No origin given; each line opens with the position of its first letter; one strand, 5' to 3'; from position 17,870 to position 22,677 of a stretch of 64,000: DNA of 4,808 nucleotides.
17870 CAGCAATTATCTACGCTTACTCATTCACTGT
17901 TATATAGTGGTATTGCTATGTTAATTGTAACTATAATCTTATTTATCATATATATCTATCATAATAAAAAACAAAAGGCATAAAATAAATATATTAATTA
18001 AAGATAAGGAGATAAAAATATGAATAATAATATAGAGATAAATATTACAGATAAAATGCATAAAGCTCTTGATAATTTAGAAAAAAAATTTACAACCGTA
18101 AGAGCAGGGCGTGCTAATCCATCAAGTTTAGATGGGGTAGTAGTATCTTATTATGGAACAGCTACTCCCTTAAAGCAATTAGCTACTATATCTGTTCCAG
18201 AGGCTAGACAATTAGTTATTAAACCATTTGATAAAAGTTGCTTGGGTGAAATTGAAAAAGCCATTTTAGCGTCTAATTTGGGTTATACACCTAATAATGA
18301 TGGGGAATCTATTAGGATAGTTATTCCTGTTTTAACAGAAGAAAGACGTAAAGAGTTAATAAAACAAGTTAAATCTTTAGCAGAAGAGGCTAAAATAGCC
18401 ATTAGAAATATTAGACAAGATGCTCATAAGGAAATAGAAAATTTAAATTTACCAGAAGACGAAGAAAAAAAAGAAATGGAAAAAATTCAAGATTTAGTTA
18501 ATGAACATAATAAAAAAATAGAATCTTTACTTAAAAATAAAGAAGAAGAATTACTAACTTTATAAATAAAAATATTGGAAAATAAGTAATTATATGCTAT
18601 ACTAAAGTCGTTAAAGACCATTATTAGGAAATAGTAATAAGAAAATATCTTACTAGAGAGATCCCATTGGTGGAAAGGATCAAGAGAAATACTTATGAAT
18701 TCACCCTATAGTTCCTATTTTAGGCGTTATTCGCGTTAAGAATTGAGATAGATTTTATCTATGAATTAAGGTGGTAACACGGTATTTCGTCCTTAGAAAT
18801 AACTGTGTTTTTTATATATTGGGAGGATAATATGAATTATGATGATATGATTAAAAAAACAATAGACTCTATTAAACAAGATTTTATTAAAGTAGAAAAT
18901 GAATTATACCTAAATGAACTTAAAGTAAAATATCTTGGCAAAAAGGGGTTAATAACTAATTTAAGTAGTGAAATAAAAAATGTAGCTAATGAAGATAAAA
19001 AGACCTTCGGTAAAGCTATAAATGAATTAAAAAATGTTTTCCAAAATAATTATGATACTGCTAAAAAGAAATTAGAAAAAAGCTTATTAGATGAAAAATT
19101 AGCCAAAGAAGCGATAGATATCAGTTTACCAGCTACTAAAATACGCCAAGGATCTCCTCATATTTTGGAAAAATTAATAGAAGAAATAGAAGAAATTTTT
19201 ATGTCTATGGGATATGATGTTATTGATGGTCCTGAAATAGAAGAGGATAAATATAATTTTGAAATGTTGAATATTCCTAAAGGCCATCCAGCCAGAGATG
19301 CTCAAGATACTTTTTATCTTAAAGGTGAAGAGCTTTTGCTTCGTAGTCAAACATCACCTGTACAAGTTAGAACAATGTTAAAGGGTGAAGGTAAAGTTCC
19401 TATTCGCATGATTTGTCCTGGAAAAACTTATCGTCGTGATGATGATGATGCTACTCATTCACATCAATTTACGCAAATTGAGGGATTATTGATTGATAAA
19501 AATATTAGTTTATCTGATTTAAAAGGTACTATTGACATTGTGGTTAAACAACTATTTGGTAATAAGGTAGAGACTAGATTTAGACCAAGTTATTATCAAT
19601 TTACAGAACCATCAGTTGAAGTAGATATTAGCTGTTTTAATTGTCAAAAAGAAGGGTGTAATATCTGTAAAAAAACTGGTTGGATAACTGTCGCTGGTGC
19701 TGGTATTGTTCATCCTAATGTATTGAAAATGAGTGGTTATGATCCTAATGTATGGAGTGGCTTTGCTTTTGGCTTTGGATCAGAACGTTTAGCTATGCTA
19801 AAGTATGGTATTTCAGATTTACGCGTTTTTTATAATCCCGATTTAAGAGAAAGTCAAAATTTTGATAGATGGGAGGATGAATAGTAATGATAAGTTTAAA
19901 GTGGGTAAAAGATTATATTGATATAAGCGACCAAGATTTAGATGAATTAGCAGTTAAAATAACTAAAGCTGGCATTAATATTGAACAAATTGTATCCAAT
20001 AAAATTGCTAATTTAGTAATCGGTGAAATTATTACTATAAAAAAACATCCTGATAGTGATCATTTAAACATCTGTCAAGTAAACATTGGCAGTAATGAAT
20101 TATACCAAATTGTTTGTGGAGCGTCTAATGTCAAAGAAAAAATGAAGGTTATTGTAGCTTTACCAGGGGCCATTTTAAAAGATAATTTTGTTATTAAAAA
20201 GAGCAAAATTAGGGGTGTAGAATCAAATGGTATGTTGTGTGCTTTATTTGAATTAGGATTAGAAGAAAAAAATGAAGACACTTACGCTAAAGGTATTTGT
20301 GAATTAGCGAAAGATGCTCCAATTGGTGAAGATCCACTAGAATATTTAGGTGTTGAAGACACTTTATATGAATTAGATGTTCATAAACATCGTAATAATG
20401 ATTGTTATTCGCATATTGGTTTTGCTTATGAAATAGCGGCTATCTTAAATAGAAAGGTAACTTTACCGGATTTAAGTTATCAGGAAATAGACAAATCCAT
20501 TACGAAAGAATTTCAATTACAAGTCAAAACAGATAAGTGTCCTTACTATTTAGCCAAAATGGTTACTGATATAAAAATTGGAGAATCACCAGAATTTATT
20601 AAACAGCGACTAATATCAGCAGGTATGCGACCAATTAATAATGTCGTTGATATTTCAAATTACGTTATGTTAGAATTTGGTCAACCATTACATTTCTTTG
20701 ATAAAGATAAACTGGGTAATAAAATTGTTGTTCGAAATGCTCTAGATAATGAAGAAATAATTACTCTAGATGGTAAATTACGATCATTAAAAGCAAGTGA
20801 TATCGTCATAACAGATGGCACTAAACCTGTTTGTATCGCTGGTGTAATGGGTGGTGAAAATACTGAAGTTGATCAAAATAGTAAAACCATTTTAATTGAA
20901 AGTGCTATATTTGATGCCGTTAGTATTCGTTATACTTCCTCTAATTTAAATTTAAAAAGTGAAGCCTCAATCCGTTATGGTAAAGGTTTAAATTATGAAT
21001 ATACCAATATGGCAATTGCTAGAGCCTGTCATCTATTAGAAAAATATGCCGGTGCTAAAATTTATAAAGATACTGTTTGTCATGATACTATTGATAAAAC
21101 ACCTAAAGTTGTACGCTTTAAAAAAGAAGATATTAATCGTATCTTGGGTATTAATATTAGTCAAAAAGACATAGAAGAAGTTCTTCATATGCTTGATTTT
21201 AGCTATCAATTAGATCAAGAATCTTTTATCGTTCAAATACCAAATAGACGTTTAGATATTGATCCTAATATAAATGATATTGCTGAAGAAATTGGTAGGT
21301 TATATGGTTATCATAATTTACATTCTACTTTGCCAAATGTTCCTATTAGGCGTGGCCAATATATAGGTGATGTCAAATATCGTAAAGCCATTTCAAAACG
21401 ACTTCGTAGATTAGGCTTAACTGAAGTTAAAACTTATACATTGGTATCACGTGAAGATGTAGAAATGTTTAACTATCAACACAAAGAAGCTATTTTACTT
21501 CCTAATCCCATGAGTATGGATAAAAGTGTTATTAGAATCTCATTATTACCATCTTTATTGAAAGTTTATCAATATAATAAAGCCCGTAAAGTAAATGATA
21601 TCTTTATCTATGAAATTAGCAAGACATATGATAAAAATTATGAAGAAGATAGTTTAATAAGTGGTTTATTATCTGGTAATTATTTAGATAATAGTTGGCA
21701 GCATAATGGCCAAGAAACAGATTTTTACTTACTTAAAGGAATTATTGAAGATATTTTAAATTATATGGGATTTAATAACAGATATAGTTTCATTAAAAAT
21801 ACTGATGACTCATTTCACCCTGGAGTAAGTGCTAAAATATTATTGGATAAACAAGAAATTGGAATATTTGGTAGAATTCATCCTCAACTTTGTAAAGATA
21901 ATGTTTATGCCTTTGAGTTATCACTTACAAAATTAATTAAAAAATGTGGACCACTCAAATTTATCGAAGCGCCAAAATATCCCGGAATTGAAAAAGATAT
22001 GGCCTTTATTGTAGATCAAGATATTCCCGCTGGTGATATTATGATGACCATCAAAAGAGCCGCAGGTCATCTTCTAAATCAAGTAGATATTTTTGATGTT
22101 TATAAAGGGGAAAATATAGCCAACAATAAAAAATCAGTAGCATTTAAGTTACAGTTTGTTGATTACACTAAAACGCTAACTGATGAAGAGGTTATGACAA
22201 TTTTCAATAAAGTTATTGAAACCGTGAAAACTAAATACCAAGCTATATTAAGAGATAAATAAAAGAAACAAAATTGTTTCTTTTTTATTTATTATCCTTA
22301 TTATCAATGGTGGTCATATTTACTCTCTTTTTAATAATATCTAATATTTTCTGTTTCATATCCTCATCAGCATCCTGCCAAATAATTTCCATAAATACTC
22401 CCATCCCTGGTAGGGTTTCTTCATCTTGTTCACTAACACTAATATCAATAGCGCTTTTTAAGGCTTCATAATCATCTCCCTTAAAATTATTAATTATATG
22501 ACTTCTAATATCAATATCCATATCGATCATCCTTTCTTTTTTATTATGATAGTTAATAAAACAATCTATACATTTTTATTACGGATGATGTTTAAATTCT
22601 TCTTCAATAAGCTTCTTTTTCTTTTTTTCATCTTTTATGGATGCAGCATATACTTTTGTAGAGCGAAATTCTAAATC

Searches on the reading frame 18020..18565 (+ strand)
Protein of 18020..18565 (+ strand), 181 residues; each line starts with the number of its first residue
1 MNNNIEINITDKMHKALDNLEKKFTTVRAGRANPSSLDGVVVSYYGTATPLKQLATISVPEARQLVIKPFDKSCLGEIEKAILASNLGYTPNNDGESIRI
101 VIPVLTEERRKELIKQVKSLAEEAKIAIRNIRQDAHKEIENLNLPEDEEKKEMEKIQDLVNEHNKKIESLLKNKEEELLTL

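Call 51: search_protein_families(library=pfam, proteins=[window:18020-18565:+], max_evalue=0.0001)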
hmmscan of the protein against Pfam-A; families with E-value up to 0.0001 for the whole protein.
window:18020-18565:+ (181 aa): 1 family
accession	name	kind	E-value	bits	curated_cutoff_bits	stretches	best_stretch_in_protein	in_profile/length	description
PF01765.24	RRF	-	8.4e-62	208.3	29.7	1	20-179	1-164/164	Ribosome recycling factor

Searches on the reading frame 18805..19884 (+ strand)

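Call 51: search_protein_families(library=pfam, proteins=[window:18805-19884:+], max_evalue=0.0001)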
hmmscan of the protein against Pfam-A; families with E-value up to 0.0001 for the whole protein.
window:18805-19884:+ (359 aa): 2 families
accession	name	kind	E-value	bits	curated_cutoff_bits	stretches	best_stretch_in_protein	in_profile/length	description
PF01409.25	tRNA-synt_2d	-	3.3e-98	328.5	19.8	1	104-352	2-245/246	tRNA synthetases class II core domain (F)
PF02912.23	Phe_tRNA-synt_N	-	1.6e-18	66.8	22.3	1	36-99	6-69/69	Aminoacyl tRNA synthetase class II, N-terminal domain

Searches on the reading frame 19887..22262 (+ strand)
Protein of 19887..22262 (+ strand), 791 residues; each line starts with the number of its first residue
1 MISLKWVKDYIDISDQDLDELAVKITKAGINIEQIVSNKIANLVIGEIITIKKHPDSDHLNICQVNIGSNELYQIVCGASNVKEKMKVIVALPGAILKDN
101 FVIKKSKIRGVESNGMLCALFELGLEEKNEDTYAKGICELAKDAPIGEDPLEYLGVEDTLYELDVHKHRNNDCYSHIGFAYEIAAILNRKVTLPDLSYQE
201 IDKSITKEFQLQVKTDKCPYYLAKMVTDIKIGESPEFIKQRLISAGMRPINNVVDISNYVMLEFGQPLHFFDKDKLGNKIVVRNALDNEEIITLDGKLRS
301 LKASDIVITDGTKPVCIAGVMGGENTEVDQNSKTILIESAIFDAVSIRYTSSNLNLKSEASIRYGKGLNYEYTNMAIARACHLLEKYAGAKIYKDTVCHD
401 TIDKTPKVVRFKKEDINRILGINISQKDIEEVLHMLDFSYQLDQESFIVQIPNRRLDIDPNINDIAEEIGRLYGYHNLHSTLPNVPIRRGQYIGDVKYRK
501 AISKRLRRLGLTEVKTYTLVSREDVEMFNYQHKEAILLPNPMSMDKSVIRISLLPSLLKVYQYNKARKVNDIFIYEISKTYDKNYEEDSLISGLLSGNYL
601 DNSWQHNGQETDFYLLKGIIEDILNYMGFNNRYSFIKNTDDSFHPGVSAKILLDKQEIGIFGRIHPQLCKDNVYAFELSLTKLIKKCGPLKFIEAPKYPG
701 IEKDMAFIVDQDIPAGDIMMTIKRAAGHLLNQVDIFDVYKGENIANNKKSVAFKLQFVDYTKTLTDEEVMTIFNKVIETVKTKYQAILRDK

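Call 52: search_protein_families(library=pfam, proteins=[window:19887-22262:+], max_evalue=0.0001)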
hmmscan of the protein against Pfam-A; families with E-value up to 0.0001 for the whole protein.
window:19887-22262:+ (791 aa): 5 families
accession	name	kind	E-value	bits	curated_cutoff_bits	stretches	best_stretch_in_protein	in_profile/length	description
PF03483.22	B3_4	-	5.9e-64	215.3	29.3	1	217-389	1-174/174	B3/4 domain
PF17759.6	tRNA_synthFbeta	-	2.6e-52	177.8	22.4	1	479-680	2-214/214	Phenylalanyl tRNA synthetase beta chain CLM domain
PF03147.19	FDX-ACB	-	1.3e-29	102.9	31.1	1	696-789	1-94/94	Ferredoxin-fold anticodon binding domain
PF01588.26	tRNA_bind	-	1.4e-20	73.6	27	1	43-148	1-95/96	Putative tRNA binding domain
PF03484.21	B5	-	6.9e-16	58.6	28.6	1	409-475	1-67/67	tRNA synthetase B5 domain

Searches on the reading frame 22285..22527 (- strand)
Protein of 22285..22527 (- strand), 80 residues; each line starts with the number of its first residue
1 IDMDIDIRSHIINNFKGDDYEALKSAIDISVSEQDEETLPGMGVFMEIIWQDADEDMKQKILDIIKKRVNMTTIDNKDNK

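Call 74: search_protein_families(library=pfam, proteins=[window:22285-22527:-], max_evalue=0.01)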
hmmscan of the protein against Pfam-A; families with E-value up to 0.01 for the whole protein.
window:22285-22527:- (80 aa): 1 family
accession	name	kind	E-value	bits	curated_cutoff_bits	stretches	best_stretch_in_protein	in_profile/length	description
PF14098.11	SSPI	-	6.4e-18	65.1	27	1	5-68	1-64/65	Small, acid-soluble spore protein I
